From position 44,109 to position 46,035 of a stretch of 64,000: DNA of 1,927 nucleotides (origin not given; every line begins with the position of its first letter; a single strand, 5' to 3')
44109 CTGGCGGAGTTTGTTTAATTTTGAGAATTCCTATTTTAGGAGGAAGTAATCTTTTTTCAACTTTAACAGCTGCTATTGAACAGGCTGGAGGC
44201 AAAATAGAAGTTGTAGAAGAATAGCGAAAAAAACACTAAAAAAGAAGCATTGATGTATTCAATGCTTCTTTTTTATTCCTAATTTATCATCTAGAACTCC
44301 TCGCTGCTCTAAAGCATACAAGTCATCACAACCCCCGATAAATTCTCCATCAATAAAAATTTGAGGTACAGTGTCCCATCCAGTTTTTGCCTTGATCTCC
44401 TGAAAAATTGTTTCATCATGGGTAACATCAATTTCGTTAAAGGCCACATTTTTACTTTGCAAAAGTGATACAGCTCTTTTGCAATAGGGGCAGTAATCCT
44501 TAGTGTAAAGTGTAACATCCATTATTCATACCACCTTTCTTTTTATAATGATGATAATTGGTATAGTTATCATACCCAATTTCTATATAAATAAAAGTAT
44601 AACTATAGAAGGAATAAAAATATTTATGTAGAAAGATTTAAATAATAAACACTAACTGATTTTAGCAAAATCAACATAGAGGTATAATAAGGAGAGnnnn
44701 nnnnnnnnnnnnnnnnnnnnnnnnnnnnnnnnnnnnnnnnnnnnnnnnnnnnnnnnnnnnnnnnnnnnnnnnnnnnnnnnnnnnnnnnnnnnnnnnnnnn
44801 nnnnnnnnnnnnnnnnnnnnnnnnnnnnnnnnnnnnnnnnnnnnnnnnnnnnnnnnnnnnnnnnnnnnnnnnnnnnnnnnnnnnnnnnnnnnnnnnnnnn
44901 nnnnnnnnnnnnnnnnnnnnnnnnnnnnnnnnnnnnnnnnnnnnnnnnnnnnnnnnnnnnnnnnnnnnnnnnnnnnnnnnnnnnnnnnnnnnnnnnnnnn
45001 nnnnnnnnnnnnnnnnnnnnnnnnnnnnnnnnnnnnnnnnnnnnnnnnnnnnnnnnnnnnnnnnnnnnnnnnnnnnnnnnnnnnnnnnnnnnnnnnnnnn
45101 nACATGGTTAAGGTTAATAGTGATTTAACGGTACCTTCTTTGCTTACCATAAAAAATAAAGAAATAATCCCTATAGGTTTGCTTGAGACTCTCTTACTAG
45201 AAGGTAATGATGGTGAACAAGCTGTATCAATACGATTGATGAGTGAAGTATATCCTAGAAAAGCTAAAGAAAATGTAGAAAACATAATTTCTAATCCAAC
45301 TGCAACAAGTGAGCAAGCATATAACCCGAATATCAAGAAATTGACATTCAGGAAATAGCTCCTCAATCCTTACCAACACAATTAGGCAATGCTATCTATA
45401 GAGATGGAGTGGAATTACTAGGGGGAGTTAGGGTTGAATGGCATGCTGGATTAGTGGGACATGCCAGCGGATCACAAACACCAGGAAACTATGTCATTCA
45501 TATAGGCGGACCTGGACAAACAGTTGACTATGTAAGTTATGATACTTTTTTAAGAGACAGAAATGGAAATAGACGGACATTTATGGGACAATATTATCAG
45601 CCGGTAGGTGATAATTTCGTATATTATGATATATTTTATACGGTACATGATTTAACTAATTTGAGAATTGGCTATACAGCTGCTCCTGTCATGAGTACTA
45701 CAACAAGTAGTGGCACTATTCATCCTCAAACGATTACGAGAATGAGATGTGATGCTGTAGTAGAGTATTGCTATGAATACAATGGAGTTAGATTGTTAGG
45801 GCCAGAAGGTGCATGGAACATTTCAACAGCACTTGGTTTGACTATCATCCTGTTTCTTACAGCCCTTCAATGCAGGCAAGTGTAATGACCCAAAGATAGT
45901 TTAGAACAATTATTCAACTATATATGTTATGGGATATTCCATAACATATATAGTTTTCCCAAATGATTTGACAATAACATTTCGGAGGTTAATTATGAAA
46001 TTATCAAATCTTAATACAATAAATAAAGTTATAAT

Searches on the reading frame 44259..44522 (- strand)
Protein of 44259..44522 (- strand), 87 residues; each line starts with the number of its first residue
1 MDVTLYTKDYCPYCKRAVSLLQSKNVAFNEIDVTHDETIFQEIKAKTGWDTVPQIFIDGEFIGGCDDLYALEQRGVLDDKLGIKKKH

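Call 4: search_protein_families(library=pfam, proteins=[window:44259-44522:-], max_evalue=1)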
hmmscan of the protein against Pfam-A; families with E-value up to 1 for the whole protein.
window:44259-44522:- (87 aa): 8 families
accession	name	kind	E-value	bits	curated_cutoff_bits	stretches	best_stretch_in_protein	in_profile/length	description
PF00462.30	Glutaredoxin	-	7.4e-26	90.6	22.9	1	3-62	1-60/60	Glutaredoxin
PF13417.12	GST_N_3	-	1.1e-08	35.7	22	1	5-68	1-63/75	Glutathione S-transferase, N-terminal domain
PF05768.20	Glrx-like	-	2.7e-06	28.1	26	1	3-59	2-57/77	Glutaredoxin-like domain (DUF836)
PF13192.12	Thioredoxin_3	-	0.00014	22.2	24.8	1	1-61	1-59/76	Thioredoxin domain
PF13409.12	GST_N_2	-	0.00018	22.5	25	1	10-63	1-58/70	Glutathione S-transferase, N-terminal domain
PF04908.21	SH3BGR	-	0.00019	21.9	21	1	16-74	22-89/99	SH3-binding, glutamic acid-rich protein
PF11494.13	Ta0938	-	0.063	14.1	27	1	37-66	35-64/92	Ta0938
PF01323.26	DSBA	-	0.27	11.4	25.6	0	4-36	3-35/191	DSBA-like thioredoxin domain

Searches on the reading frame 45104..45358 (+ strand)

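Call 4: search_protein_families(library=pfam, proteins=[window:45104-45358:+], max_evalue=1)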
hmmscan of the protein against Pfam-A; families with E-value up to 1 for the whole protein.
window:45104-45358:+ (84 aa): 0 families

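Call 6: search_protein_families(library=ncbifam, proteins=[window:45104-45358:+], max_evalue=1)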
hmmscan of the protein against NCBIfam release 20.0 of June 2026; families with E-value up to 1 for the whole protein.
window:45104-45358:+ (84 aa): 0 families

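Call 14: search_protein_families(library=phrogs, proteins=[window:45104-45358:+], max_evalue=1)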
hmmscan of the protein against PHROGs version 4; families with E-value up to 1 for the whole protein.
window:45104-45358:+ (84 aa): 1 family
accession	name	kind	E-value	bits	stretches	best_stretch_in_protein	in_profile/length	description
phrog_37605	-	unknown function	0.32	12.1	1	3-59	8-64/81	-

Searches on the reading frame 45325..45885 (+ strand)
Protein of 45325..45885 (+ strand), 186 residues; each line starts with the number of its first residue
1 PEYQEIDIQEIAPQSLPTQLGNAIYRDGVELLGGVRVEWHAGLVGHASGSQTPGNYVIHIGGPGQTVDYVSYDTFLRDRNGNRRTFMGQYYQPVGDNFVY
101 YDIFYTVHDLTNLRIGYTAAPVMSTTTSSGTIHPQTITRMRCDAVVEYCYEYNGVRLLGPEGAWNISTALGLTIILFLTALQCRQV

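Call 4: search_protein_families(library=pfam, proteins=[window:45409-45885:+], max_evalue=1)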
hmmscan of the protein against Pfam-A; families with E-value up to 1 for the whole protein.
window:45409-45885:+ (158 aa): 0 families

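Call 6: search_protein_families(library=ncbifam, proteins=[window:45409-45885:+], max_evalue=1)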
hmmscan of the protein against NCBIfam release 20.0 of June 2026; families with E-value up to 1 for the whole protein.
window:45409-45885:+ (158 aa): 0 families

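Call 13: find_homologous_proteins(query=window:45325-45885:+, max_evalue=0.01)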
Query window:45325-45885:+ (186 aa): 4 proteins with E <= 0.01 among 163 candidates.
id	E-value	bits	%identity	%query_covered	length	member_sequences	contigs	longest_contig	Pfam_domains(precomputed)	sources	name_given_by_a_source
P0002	2.9e-103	361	99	85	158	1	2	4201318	-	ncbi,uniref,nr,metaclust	ncbi:hypothetical protein CACET_c07090 [Clostridium aceticum]|uniref:Uncharacterized protein n=1 Tax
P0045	2.0e-39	153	49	91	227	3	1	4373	-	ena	-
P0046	2.0e-27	114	52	56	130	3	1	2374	-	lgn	-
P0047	2.5e-24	104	51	55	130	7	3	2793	-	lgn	-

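Call 14: search_protein_families(library=phrogs, proteins=[window:45325-45885:+], max_evalue=1)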
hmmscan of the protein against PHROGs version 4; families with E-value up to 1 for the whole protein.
window:45325-45885:+ (186 aa): 0 families

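Call 18: find_encoding_contigs(protein=P0045, flank=5000, max_places=3)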
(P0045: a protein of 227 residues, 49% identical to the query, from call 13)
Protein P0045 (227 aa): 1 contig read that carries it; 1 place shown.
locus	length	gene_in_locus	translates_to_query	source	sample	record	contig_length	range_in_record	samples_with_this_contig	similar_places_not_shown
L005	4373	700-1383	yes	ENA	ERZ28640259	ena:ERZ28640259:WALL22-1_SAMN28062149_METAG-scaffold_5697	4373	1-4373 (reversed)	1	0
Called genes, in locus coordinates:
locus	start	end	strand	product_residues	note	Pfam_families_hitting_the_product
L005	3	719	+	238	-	?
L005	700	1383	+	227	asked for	-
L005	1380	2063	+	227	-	-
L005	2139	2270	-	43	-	PF13614:AAA_31 (weak)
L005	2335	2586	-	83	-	-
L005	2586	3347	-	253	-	PF00142:Fer4_NifH (weak), PF01656:CbiA, PF02374:ArsA_ATPase (weak), PF06564:CBP_BcsQ (weak), PF09140:MipZ, PF10609:ParA, PF13614:AAA_31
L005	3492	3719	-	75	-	PF17295:DUF5348 (weak)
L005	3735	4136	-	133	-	PF01850:PIN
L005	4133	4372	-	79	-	?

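Call 32: search_protein_representatives(alignment_id=A1)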
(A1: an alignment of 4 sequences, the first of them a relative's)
Query: 4 sequences, 192 profile positions. Proteins with E-value up to 0.001 (for the whole library): 375; up to 1e-10: 162; up to 1e-30: 7. The best 150 are listed.
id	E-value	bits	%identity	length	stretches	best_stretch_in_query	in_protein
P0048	3.8e-88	310.6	-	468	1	10-192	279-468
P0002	4.2e-76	271.3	-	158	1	29-169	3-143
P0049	3.7e-50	186.6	-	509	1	3-190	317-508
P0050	1.2e-48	181.8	-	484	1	7-189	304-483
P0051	2.3e-46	174.3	-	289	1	6-187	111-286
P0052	2.6e-38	148.0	-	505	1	8-188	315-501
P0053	2.6e-32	128.4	-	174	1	27-188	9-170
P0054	4.4e-30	121.1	-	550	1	20-188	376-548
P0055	5.6e-28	114.3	-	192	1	15-186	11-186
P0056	2.5e-27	112.2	-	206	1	18-183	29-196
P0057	4.9e-27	111.2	-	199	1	15-177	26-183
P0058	6.3e-27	110.9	-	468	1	20-177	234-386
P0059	8.8e-27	110.4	-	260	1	18-176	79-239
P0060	1.9e-26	109.3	-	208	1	13-184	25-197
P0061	2.3e-26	109.0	-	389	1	6-178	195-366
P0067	4.3e-24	101.6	-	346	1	15-186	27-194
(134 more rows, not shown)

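Call 33: search_protein_families(library=pfam, proteins=[P0048, P0049, P0050, P0052, P0054, P0055, P0056, P0058, P0060, P0067], max_evalue=0.1)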
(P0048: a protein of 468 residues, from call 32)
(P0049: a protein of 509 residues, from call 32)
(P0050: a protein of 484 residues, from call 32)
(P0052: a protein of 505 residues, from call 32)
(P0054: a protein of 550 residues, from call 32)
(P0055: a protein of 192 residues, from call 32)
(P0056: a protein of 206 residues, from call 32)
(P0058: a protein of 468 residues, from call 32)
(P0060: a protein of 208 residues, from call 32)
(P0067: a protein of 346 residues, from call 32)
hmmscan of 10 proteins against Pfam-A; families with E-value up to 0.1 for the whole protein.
P0048 (468 aa): 1 family
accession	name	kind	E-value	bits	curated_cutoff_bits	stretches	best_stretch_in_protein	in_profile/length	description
PF13646.12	HEAT_2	-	0.0045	17.7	27.7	1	207-252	28-72/88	HEAT repeats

P0049 (509 aa): 0 families

P0050 (484 aa): 1 family
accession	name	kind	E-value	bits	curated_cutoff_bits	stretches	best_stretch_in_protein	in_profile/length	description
PF13646.12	HEAT_2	-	0.012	16.3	27.7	1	221-279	19-69/88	HEAT repeats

P0052 (505 aa): 1 family
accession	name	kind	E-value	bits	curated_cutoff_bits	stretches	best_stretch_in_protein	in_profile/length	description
PF13646.12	HEAT_2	-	0.0014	19.3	27.7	0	166-224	20-76/88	HEAT repeats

P0054 (550 aa): 0 families

P0055 (192 aa): 1 family
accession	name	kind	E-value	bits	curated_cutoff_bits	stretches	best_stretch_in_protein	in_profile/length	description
PF05708.18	Peptidase_C92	-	0.00016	22.2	27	1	31-113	24-98/166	Permuted papain-like amidase enzyme, YaeF/YiiX, C92 family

P0056 (206 aa): 0 families

P0058 (468 aa): 2 families
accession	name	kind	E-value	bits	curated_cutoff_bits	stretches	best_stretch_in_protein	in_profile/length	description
PF00404.24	Dockerin_1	-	1.4e-07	32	22.9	1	401-455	1-55/57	Dockerin type I domain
PF06819.16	Arc_PepC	-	0.024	15.3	23.4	1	146-213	7-75/110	Archaeal Peptidase A24 C-terminal Domain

P0060 (208 aa): 0 families

P0067 (346 aa): 3 families
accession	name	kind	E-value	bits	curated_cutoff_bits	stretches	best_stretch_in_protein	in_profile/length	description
PF14200.12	RicinB_lectin_2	-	2.2e-15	57.5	25.6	2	198-277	14-89/89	Ricin-type beta-trefoil lectin domain-like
PF00652.28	Ricin_B_lectin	-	0.042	14.5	29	0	198-242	44-86/126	Ricin-type beta-trefoil lectin domain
PF14586.11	MHC_I_2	-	0.095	13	27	0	123-201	38-114/174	Class I Histocompatibility antigen, NKG2D ligand, domains 1 and 2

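Call 36: find_encoding_contigs(protein=P0048, flank=5000, max_places=3)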
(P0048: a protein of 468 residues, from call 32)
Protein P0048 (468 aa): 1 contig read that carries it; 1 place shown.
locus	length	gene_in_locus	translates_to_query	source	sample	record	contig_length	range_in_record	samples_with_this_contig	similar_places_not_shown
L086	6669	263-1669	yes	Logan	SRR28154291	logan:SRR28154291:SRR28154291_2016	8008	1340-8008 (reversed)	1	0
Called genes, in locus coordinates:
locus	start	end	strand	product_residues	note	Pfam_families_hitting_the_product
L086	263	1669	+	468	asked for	-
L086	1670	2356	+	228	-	-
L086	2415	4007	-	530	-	PF13519:VWA_2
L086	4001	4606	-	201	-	-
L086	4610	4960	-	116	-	-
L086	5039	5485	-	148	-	PF00436:SSB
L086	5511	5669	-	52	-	-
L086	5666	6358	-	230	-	-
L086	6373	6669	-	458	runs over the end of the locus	PF20030:bpMoxR, PF07728:AAA_5, PF20030:bpMoxR, PF17868:AAA_lid_8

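Call 37: find_encoding_contigs(protein=P0049, flank=5000, max_places=3)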
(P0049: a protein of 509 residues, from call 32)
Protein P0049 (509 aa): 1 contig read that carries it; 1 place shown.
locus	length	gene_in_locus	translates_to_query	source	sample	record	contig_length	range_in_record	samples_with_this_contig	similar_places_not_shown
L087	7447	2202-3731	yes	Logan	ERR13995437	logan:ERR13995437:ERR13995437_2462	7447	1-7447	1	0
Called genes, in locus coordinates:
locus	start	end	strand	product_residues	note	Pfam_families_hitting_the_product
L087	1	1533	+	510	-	?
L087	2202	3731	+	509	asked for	-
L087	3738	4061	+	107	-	-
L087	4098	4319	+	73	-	-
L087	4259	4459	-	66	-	-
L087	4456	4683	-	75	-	PF17295:DUF5348 (weak)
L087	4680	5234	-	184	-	PF08281:Sigma70_r4_2 (faint), PF05263:DUF722 (weak)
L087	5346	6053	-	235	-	PF00486:Trans_reg_C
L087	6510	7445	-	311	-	?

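Call 38: find_encoding_contigs(protein=P0050, flank=5000, max_places=3)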
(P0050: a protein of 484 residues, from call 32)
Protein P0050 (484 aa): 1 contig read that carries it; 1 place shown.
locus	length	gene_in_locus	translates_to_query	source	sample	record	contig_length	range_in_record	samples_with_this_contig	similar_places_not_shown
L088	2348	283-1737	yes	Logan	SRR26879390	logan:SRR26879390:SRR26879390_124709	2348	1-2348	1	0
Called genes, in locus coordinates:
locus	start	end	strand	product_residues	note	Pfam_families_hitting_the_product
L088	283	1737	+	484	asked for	-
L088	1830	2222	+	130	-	-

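Call 39: find_encoding_contigs(protein=P0052, flank=5000, max_places=3)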
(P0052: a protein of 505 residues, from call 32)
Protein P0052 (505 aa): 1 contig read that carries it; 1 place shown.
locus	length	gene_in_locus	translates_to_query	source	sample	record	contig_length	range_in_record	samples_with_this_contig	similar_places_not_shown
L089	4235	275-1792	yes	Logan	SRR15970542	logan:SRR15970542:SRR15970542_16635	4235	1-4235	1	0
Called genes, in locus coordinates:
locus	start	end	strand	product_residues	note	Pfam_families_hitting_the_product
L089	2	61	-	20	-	?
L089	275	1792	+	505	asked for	-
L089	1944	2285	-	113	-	-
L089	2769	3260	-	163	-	-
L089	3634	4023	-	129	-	-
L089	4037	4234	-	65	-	?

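Call 53: search_solved_structures(query=A3, max_evalue=10)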
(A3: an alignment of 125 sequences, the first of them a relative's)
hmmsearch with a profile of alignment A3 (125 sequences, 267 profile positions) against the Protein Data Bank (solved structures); distinct sequences matched with E-value up to 10: 0.

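Call 59: predict_structure(alignment_id=A3)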
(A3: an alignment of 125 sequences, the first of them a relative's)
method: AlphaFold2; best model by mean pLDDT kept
length: 468 residues; sequences in the alignment: 125
mean_pLDDT: 89.0   pTM: 0.90
mean pLDDT of the five models: 89.0, 88.8, 88.5, 88.4, 87.8
residues with pLDDT >= 90: 324; 70-90: 89; 50-70: 43; < 50: 12
segments of 3 or more residues with pLDDT < 50: 1-3, 19-22, 299-303
pLDDT, mean of each block of 10 residues (from residue 1): 56 54 69 83 78 88 90 96 94 93 71 97 96 97 98 98 97 98 94 98 96 98 95 97 96 91 85 63 78 80 65 92 86 94 91 90 93 96 97 95 98 97 96 91 94 92 94
secondary structure, 60 per line:
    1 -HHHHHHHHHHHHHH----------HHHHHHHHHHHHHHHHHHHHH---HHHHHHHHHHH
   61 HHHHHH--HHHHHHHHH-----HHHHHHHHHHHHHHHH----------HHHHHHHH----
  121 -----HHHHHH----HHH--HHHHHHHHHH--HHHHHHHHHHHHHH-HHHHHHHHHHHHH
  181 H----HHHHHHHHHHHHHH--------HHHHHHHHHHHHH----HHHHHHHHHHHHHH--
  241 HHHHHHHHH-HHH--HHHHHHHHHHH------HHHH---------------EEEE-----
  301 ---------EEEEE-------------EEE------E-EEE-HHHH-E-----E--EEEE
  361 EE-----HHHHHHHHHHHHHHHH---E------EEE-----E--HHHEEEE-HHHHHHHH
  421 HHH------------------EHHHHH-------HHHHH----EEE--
elements in order: H2-15 H26-46 H50-66 H69-77 H83-98 H109-116 H126-131 H141-150 H153-166 H168-181 H186-199 H208-220 H225-238 H241-249 H256-266 H273-276 E292-295 E310-314 E328-330 E339-341 H343-346 E357-362 H368-383 E394-396 E408-411 H413-423 H443-447 H455-459 E464-466

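Call 63: fold_search(model_id=the predicted structure, library=pdb)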
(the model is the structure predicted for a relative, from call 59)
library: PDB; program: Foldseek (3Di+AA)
matches with E <= 10: 1015; with E <= 0.001: 0
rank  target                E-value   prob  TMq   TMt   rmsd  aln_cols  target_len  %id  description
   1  4g3a_B                2.1e-02  1.00  0.27  0.45   7.6       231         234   14  Crystal Structure of MAST/Orbit N-terminal domain (released 2013-07-17)
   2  6i7s_H                2.1e-02  0.97  0.29  0.19  10.7       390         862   12  Microsomal triglyceride transfer protein (released 2019-08-21)
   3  5k7v_A                2.5e-02  0.30  0.11  0.14  18.5       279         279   14  Computational Design of Self-Assembling Cyclic Protein Homooligomers (released 2017-04-12)
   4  4zv6_A                3.1e-02  1.00  0.33  0.50   8.3       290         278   12  Crystal structure of the artificial alpharep-7 octarellinV.1 complex (released 2016-05-25)
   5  9qpq_J                4.0e-02  1.00  0.34  0.47   6.3       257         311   11  The structure of the COPI leaf bound to GOLPH3 (released 2025-10-22)
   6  8cwy_A                4.0e-02  0.38  0.14  0.14  16.1       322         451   12  Accurate computational design of genetically encoded 3D protein crystals (released 2023-11-01)
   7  6s9o_F                4.2e-02  1.00  0.30  0.39   8.0       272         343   15  Designed Armadillo Repeat protein internal Lock1 fused to target peptide KRKRKLKFKR (released 2020-02-19)
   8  4djs_A                4.4e-02  0.99  0.28  0.26   9.6       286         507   14  Structure of beta-catenin in complex with a stapled peptide inhibitor (released 2012-10-17)
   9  7rfy_A                4.4e-02  0.99  0.27  0.31  10.0       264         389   13  Importin alpha3 in complex with MERS ORF4B (released 2021-07-28)
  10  7q1f_C                4.8e-02  1.00  0.31  0.60   5.5       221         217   16  CPAP:TUBULIN:IE5 ALPHAREP COMPLEX (released 2022-04-20)
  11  7q1f_T                5.0e-02  1.00  0.28  0.51   9.5       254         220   14  CPAP:TUBULIN:IE5 ALPHAREP COMPLEX (released 2022-04-20)
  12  4db8_D                5.3e-02  0.97  0.22  0.37  12.3       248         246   17  Designed Armadillo-repeat Protein (released 2012-05-16)
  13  1jpw_A                6.3e-02  0.97  0.25  0.24  10.8       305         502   12  Crystal Structure of a Human Tcf-4 / beta-Catenin Complex (released 2001-12-05)
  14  6mq5_A                6.3e-02  0.92  0.21  0.36  13.0       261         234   13  Structure of human CLASP1 TOG1 (released 2019-07-17)
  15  7z0g_C                6.6e-02  1.00  0.31  0.59   5.2       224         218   16  CPAP:TUBULIN:IE5 ALPHAREP COMPLEX P1 SPACE GROUP (released 2022-04-13)
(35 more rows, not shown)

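Call 73: search_protein_families(library=ncbifam, proteins=[P0048, P0049, P0056, P0060, P0055, L005:1380-2063:+, L087:3738-4061:+, L088:1830-2222:+], max_evalue=0.1)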
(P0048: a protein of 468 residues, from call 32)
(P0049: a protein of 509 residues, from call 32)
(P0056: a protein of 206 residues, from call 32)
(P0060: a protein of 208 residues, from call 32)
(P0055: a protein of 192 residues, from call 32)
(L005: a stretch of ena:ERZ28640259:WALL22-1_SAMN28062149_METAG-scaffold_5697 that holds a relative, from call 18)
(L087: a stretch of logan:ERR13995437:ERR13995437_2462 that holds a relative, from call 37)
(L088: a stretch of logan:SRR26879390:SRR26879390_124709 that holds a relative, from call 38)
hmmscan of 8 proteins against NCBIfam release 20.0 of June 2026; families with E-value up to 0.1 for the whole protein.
P0048 (468 aa): 0 families

P0049 (509 aa): 0 families

P0056 (206 aa): 0 families

P0060 (208 aa): 0 families

P0055 (192 aa): 0 families

L005:1380-2063:+ (227 aa): 0 families

L087:3738-4061:+ (107 aa): 0 families

L088:1830-2222:+ (130 aa): 0 families

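Call 74: predict_structure(alignment_id=A4)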
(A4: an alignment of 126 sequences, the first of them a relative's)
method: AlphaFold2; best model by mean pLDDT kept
length: 227 residues; sequences in the alignment: 126
mean_pLDDT: 90.7   pTM: 0.77
mean pLDDT of the five models: 90.7, 89.6, 89.4, 89.3, 87.9
residues with pLDDT >= 90: 151; 70-90: 64; 50-70: 10; < 50: 2
segments of 3 or more residues with pLDDT < 50: none
pLDDT, mean of each block of 10 residues (from residue 1): 82 88 84 75 65 75 93 96 84 98 97 97 95 98 97 97 98 98 96 92 94 96 91
secondary structure, 60 per line:
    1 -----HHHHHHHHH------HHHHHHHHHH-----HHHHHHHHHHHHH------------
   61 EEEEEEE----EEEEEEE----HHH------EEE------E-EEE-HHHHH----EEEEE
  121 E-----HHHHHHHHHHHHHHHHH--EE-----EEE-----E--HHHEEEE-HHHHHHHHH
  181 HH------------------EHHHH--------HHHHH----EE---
elements in order: H6-14 H21-30 H36-48 E61-67 E72-78 E92-94 E103-105 H107-111 E116-121 H127-143 E153-155 E167-170 H172-182 H202-205 H214-218

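Call 78: find_related_loci(query=A4, collection=viral_contigs, flank=4000)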
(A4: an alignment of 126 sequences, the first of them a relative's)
Query A4 (227 aa) in viral_contigs; peptide patterns used: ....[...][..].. (x = any residue, [..] = any of these).
2 stretches matched a pattern, but none encodes a relative of the query by tblastn (E <= 1e-3).

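Call 80: find_encoding_contigs(protein=P0060, flank=3000, max_places=3)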
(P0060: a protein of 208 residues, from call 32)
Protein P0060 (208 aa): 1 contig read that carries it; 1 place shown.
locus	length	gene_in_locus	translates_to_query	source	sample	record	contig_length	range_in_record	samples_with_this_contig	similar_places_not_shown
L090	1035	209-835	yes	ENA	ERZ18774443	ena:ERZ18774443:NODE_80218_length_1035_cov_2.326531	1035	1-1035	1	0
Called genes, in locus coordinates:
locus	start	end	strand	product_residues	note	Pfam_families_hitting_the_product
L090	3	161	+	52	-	?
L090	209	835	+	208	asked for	-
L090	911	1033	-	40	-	?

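Call 81: find_encoding_contigs(protein=P0056, flank=3000, max_places=3)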
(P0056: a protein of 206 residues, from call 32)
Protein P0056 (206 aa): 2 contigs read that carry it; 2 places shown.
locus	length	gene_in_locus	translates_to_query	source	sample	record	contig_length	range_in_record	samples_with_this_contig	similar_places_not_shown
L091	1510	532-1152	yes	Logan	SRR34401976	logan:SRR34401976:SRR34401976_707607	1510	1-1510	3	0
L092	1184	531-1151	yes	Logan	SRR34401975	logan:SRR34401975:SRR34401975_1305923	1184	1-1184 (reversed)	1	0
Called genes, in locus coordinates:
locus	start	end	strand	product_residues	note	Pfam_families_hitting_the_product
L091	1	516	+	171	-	?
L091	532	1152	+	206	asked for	-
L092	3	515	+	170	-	?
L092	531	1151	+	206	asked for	-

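Call 82: search_dna_similar(query=P0048, collection=plasmids, mode=protein, max_evalue=0.001, max_rows=15)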
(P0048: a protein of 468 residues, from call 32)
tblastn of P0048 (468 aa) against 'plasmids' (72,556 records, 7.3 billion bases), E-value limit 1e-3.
No match.
